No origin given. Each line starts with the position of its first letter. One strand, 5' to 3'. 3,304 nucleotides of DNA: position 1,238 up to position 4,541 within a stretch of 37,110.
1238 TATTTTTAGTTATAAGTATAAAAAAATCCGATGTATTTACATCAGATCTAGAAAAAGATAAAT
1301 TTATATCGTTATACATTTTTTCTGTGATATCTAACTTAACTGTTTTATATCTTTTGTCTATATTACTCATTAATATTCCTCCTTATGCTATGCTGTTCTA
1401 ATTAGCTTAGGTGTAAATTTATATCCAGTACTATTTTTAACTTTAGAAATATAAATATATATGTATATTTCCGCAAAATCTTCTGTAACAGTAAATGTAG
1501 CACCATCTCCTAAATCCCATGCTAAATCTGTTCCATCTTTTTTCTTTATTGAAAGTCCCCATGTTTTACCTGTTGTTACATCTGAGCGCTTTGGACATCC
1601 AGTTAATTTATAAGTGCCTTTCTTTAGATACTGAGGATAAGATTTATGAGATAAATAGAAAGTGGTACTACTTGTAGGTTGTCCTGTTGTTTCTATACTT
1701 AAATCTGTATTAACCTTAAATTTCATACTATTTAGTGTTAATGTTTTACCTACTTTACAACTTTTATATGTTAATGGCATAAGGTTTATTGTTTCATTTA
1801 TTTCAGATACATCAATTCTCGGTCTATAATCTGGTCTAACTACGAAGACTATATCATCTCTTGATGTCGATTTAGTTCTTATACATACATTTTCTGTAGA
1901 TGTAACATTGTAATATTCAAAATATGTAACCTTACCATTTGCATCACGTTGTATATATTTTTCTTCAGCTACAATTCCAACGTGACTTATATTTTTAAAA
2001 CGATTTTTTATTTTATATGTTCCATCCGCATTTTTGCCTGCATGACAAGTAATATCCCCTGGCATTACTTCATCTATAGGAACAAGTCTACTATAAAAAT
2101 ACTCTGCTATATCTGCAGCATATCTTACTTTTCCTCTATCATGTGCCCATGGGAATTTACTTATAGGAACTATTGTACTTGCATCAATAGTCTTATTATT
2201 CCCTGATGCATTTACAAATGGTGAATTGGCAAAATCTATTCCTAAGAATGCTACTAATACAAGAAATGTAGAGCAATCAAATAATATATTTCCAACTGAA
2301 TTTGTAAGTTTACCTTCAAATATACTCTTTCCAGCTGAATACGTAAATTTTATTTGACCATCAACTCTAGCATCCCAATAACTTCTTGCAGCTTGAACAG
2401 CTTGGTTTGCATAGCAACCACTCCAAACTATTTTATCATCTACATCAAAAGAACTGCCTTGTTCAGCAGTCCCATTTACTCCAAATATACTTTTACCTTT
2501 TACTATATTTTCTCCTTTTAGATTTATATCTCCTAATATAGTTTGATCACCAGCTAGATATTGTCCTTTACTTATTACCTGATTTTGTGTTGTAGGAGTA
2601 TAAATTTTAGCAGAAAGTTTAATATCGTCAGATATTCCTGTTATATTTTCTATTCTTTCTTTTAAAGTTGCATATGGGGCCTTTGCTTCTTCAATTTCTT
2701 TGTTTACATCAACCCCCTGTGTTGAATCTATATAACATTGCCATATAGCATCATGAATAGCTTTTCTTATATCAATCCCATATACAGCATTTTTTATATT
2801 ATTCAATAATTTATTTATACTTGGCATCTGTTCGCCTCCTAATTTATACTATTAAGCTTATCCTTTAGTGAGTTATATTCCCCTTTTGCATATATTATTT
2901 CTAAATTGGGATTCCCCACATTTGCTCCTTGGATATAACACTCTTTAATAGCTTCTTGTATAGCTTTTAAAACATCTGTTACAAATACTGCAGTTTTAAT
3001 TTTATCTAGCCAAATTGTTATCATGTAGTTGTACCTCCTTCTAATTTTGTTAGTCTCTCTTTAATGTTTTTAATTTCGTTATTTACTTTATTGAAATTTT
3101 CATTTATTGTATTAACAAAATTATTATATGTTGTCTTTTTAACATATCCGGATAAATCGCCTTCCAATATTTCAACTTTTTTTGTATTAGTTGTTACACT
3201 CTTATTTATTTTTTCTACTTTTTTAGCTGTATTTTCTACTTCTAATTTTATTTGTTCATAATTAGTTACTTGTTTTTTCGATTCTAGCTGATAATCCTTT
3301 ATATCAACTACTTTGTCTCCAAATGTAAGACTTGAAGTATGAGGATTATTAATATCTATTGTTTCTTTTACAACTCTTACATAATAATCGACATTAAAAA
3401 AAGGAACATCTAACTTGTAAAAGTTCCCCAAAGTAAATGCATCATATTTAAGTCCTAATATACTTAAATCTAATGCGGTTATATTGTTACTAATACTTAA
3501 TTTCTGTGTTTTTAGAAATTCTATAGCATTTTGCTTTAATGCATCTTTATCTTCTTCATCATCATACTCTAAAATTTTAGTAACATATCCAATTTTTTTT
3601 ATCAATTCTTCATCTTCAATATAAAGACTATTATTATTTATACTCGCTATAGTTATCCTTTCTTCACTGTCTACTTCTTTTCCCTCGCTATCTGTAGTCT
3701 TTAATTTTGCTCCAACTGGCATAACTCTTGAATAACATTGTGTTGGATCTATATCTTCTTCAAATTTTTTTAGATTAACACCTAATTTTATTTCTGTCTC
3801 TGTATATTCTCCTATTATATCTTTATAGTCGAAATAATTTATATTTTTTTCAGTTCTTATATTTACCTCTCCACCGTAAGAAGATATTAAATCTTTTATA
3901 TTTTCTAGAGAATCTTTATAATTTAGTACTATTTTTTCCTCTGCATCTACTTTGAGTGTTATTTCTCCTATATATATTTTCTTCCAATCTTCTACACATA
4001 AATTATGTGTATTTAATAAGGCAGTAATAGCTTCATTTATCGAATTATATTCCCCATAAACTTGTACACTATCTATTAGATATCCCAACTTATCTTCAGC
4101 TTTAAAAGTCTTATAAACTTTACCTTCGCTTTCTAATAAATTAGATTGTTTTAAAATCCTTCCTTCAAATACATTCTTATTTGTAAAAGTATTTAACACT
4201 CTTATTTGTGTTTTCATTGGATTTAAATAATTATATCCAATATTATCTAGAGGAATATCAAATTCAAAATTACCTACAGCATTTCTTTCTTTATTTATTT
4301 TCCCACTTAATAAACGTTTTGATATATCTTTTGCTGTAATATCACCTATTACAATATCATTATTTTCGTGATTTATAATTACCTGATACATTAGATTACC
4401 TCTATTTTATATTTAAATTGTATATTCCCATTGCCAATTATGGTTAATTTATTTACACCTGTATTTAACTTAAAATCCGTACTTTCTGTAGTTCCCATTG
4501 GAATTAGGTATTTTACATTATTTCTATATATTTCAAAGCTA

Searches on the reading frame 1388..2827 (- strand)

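Call 15: search_protein_families(library=phrogs, proteins=[window:1388-2827:-], max_evalue=0.001)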
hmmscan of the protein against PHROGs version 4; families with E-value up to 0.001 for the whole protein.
window:1388-2827:- (479 aa): 3 families
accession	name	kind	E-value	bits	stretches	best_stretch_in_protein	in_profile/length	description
phrog_18023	-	tail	3.1e-08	33.5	1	3-76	2-75/706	tail fiber protein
phrog_24388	-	unknown function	4.4e-08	32.8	1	4-65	3-64/674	-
phrog_38337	-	unknown function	6.2e-05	22.8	1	43-125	399-482/622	-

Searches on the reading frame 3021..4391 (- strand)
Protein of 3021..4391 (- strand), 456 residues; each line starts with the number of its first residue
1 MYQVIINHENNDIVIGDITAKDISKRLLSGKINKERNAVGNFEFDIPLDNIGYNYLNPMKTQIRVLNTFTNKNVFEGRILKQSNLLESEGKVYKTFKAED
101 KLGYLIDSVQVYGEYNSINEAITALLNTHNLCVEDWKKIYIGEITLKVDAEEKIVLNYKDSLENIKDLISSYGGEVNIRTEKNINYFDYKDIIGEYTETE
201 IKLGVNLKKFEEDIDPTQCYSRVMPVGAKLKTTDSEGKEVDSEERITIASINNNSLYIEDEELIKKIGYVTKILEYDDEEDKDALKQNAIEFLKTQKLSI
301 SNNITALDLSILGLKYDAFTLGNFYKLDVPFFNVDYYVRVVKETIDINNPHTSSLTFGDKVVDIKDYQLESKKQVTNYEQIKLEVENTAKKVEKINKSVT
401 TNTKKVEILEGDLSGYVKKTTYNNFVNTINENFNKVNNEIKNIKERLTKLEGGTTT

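Call 15: search_protein_families(library=phrogs, proteins=[window:3021-4391:-], max_evalue=0.001)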
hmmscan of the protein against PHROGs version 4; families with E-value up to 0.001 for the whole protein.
window:3021-4391:- (456 aa): 4 families
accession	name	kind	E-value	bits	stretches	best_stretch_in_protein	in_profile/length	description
phrog_3558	-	tail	3.4e-102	344.6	1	1-453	10-461/1047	tail protein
phrog_9886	-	unknown function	1e-40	140.3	1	21-418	15-403/940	-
phrog_4311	-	head and packaging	3e-13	50.2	1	33-387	24-370/651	minor head protein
phrog_1067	-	head and packaging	6.3e-06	25.9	1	29-433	31-416/991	minor head protein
